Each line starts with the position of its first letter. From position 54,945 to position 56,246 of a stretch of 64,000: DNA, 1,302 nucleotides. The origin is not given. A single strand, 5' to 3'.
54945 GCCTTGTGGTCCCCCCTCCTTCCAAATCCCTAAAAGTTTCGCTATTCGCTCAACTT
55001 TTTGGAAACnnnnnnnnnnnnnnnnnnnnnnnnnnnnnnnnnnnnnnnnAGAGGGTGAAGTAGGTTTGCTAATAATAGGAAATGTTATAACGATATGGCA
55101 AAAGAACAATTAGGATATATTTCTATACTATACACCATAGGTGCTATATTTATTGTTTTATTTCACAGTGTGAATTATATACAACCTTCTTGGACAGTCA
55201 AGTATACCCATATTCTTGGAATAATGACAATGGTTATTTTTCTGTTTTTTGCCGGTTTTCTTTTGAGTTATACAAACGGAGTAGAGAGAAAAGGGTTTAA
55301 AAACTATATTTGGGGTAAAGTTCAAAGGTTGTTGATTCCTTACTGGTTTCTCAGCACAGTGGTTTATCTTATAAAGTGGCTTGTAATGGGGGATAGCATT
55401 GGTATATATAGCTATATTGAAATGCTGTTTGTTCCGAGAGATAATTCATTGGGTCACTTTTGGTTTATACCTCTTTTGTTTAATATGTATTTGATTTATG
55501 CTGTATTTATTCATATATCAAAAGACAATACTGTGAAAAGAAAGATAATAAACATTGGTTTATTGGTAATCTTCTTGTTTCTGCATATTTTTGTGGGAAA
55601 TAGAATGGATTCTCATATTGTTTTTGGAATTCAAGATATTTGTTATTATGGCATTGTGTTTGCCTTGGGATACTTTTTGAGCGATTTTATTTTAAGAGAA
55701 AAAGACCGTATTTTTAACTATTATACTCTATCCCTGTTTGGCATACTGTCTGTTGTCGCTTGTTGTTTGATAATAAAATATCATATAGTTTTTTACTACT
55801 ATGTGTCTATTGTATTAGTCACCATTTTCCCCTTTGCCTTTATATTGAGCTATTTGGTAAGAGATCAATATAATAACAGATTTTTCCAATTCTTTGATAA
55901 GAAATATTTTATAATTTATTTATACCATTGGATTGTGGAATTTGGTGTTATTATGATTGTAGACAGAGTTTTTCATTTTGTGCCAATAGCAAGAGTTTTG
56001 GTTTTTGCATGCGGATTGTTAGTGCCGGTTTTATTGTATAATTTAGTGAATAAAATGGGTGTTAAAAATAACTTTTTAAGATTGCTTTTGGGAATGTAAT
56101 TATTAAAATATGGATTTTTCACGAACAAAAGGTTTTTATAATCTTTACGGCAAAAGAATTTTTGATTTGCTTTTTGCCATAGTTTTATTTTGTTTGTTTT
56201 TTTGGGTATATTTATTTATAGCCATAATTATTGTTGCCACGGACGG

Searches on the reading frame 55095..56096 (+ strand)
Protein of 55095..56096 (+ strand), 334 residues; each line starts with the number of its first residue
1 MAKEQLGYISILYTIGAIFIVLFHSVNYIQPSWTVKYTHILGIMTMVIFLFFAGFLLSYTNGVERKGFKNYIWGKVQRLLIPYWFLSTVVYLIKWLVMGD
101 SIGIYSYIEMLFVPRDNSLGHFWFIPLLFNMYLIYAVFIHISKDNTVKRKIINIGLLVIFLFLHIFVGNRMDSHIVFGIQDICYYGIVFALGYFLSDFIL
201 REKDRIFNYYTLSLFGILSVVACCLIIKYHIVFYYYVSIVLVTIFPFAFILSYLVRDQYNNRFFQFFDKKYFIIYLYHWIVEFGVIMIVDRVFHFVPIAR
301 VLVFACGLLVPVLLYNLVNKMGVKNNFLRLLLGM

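Call 63: search_protein_families(library=pfam, proteins=[window:55095-56096:+], max_evalue=0.0001)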
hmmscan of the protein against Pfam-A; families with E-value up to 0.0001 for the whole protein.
window:55095-56096:+ (334 aa): 1 family
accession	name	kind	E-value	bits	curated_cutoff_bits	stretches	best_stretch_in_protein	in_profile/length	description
PF01757.29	Acyl_transf_3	-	7.1e-26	91.5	31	1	12-315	7-325/326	Acyltransferase domain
